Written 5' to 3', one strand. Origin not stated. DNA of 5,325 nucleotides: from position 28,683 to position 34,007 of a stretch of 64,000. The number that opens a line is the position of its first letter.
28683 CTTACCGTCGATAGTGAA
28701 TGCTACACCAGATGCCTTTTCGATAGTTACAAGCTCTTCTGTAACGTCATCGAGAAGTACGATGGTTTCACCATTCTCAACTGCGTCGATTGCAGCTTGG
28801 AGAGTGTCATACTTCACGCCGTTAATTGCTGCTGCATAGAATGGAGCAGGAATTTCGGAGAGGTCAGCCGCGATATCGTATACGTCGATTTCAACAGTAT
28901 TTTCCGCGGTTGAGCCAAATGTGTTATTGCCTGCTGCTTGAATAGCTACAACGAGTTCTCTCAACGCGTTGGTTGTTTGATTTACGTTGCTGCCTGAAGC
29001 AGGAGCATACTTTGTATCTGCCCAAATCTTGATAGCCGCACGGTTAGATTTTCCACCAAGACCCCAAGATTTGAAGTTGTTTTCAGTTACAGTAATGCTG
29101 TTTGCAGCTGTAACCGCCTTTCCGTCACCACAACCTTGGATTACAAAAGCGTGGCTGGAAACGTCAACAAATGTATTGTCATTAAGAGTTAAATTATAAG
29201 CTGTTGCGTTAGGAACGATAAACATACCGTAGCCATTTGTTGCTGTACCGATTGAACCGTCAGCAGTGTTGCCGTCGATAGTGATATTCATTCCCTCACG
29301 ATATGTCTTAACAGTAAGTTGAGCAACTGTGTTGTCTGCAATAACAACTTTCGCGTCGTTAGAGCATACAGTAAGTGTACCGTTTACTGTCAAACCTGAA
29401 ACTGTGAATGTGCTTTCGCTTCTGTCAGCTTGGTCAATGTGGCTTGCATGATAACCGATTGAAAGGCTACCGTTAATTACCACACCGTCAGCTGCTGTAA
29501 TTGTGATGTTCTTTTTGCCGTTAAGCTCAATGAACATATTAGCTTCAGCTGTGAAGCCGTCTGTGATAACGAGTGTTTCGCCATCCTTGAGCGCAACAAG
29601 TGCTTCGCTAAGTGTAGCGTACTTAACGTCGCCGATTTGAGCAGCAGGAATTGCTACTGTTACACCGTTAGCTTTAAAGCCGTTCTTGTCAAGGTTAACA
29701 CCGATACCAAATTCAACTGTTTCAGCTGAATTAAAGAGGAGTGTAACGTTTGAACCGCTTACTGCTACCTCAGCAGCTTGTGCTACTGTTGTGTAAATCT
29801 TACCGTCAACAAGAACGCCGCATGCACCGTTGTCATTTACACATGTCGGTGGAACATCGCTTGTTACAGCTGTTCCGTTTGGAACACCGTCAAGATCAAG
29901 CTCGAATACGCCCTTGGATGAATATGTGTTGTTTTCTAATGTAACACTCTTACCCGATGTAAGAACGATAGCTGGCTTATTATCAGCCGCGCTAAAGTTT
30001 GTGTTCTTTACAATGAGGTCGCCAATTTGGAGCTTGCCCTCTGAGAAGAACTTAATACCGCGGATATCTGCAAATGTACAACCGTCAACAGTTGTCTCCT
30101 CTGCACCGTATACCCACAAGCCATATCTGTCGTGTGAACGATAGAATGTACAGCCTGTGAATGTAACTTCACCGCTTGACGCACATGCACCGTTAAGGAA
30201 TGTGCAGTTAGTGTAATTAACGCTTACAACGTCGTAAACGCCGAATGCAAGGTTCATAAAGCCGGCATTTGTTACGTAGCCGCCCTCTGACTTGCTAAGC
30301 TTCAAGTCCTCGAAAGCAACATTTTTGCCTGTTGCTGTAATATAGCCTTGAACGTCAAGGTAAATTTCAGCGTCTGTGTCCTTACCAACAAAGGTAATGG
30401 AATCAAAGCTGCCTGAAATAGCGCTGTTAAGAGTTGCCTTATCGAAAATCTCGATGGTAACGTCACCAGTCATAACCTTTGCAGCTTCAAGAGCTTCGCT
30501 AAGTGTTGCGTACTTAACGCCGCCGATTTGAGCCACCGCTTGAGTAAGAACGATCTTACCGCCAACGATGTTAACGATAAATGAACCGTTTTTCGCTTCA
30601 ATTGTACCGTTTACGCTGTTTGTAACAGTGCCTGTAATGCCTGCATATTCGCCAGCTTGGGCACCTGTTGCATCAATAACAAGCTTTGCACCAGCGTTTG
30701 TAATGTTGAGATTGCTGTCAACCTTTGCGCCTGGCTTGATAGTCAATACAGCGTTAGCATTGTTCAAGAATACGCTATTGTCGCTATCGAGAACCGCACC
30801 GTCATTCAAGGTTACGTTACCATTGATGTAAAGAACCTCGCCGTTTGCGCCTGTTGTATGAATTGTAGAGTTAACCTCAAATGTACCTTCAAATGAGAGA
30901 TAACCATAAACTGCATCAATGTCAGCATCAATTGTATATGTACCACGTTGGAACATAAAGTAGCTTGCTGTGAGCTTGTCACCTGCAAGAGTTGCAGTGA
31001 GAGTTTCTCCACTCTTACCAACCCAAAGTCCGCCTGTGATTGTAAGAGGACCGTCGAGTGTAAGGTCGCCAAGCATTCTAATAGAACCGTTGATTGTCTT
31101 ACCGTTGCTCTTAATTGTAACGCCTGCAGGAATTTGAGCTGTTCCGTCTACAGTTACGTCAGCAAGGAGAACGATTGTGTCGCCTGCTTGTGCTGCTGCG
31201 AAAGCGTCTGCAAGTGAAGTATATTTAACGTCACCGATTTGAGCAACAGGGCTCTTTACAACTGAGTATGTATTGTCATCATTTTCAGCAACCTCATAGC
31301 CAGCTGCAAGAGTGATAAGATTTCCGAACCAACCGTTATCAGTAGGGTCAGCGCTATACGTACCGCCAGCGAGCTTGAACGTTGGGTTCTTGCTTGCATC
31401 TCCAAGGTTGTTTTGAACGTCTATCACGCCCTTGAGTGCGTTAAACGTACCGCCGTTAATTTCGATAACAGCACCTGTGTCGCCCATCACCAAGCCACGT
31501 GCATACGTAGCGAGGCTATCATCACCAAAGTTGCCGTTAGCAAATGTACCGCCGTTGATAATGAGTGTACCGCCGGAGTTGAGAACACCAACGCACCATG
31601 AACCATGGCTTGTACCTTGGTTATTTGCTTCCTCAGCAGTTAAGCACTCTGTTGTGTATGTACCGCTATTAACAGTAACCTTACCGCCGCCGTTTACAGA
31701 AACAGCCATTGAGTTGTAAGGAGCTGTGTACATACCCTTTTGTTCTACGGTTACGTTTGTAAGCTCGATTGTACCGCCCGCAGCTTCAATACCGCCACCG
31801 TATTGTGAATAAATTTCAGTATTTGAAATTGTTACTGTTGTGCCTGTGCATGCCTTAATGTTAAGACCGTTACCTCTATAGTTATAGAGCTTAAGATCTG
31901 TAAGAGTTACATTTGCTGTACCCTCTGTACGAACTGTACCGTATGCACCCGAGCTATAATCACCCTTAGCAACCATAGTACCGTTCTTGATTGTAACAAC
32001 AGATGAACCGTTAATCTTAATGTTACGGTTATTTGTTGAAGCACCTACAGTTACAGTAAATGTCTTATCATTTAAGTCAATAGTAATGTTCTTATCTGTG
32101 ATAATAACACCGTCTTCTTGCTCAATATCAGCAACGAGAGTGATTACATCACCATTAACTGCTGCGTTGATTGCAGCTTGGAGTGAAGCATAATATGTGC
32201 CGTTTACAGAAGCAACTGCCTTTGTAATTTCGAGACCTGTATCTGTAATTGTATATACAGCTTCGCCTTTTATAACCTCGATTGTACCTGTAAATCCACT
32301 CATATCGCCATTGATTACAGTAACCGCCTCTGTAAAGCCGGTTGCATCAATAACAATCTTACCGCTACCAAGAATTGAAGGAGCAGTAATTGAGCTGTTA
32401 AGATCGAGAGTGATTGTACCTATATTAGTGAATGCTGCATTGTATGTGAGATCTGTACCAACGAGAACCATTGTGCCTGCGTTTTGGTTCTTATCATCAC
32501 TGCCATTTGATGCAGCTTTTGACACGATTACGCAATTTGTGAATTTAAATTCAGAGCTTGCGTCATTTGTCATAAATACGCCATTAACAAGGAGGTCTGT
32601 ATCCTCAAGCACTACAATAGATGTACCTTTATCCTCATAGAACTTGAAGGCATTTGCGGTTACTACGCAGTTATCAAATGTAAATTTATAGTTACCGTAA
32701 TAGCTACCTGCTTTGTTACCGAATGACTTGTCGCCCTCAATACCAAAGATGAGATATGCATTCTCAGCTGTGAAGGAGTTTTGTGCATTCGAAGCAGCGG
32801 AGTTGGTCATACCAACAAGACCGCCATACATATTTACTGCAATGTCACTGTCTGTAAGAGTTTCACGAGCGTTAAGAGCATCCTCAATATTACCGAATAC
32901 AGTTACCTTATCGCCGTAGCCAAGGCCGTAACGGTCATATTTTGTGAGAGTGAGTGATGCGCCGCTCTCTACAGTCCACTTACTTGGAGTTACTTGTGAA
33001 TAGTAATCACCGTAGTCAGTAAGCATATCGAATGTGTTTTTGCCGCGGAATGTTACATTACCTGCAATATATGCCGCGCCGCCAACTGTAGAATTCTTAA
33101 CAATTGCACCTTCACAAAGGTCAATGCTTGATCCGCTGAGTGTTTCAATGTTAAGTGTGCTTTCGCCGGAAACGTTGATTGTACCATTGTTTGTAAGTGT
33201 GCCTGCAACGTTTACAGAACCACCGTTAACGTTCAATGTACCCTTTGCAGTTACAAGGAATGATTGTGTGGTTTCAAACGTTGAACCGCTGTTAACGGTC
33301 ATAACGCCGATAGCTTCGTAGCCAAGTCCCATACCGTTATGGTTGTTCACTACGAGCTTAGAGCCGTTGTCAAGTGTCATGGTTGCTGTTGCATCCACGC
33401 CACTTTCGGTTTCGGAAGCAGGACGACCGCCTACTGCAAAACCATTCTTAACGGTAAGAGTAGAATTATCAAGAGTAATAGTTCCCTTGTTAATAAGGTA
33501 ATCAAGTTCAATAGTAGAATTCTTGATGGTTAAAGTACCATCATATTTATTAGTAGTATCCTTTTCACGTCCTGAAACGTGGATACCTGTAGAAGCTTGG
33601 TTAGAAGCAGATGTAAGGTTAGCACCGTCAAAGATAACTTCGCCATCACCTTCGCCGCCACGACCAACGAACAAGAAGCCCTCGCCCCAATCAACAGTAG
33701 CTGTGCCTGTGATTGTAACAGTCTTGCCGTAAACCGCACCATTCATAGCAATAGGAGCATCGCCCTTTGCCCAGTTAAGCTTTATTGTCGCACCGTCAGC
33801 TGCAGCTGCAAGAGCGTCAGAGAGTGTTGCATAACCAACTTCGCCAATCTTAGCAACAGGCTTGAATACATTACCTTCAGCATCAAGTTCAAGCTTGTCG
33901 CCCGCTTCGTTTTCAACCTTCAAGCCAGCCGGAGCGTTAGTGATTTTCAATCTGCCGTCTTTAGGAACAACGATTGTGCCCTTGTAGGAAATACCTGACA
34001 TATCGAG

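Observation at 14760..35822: Uninterrupted 21-kb gene encoding a 7,020-aa secreted modular protein with no recognisable anchor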

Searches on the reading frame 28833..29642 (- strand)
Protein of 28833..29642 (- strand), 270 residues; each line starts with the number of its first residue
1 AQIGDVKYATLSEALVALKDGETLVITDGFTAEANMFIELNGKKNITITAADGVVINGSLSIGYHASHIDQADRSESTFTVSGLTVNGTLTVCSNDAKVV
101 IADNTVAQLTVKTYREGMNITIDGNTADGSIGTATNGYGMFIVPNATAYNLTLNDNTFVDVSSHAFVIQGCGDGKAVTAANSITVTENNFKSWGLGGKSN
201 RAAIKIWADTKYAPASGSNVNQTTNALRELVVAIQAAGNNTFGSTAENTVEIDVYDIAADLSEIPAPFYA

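Call 75: search_protein_families(library=pfam, proteins=[window:28833-29642:-], max_evalue=1)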
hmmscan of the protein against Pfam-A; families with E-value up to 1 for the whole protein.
window:28833-29642:- (270 aa): 2 families
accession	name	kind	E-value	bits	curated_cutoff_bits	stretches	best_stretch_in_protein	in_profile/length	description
PF15646.12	Tox-REase-2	-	0.064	13.9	27.6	0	8-39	9-40/129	Restriction endonuclease fold toxin 2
PF08308.17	PEGA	-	0.095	13.1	20.8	1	108-126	3-21/71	PEGA domain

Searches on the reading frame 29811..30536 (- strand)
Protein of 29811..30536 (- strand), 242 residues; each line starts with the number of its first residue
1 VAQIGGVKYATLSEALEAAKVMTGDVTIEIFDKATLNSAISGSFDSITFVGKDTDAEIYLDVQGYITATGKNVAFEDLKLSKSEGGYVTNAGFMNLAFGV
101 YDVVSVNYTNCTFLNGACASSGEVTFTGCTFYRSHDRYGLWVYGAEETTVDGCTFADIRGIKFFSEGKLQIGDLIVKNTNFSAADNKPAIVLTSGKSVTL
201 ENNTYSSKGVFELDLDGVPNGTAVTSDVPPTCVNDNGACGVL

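Call 75: search_protein_families(library=pfam, proteins=[window:29811-30536:-], max_evalue=1)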
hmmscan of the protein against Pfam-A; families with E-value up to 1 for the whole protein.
window:29811-30536:- (242 aa): 7 families
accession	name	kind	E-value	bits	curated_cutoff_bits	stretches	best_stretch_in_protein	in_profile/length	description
PF13229.12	Beta_helix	-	2.8e-10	40.5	25.9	1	99-209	27-138/158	Right handed beta helix region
PF05048.19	NosD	-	7.9e-05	22.6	23.6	1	104-209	29-130/212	Periplasmic copper-binding protein (NosD)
PF22442.2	Gp49_Pectate_lyase_like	-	0.0022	17.7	27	1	105-168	102-161/267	Gp49, pectin lyase-like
PF01696.23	Adeno_E1B_55K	-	0.03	13.5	24.5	1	91-171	109-193/387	Adenovirus EB1 55K protein / large t-antigen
PF17161.10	DUF5123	-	0.13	13.8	35.1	0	124-209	1-66/113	Domain of unknown function (DUF5123)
PF14201.11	DUF4318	-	0.25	12.1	27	0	43-65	31-53/75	Domain of unknown function (DUF4318)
PF23894.2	LD_SV2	-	0.44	11.4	29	0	71-115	48-89/92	SV2A/B/C luminal domain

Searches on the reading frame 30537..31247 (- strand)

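Call 75: search_protein_families(library=pfam, proteins=[window:30537-31247:-], max_evalue=1)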
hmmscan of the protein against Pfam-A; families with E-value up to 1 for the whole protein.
window:30537-31247:- (237 aa): 1 family
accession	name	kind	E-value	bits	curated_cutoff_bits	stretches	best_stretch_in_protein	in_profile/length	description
PF03831.20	YjdM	-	0.14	12.5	23.2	1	20-47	10-38/69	PhnA domain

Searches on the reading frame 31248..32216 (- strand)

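Call 75: search_protein_families(library=pfam, proteins=[window:31248-32216:-], max_evalue=1)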
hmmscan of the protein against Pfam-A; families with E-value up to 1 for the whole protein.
window:31248-32216:- (323 aa): 1 family
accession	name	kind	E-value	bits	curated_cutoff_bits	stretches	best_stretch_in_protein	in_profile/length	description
PF12677.13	DUF3797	-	0.016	15.5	25.1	0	211-225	24-38/48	Domain of unknown function (DUF3797)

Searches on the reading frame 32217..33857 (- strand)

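Call 75: search_protein_families(library=pfam, proteins=[window:32217-33857:-], max_evalue=1)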
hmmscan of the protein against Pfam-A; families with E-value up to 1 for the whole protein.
window:32217-33857:- (547 aa): 1 family
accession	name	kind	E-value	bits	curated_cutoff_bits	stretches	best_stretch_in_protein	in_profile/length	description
PF23284.2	KOW2_Spt5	-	0.026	14.8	28.9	1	510-535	3-28/50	Transcription elongation factor SPT5, second KOW domain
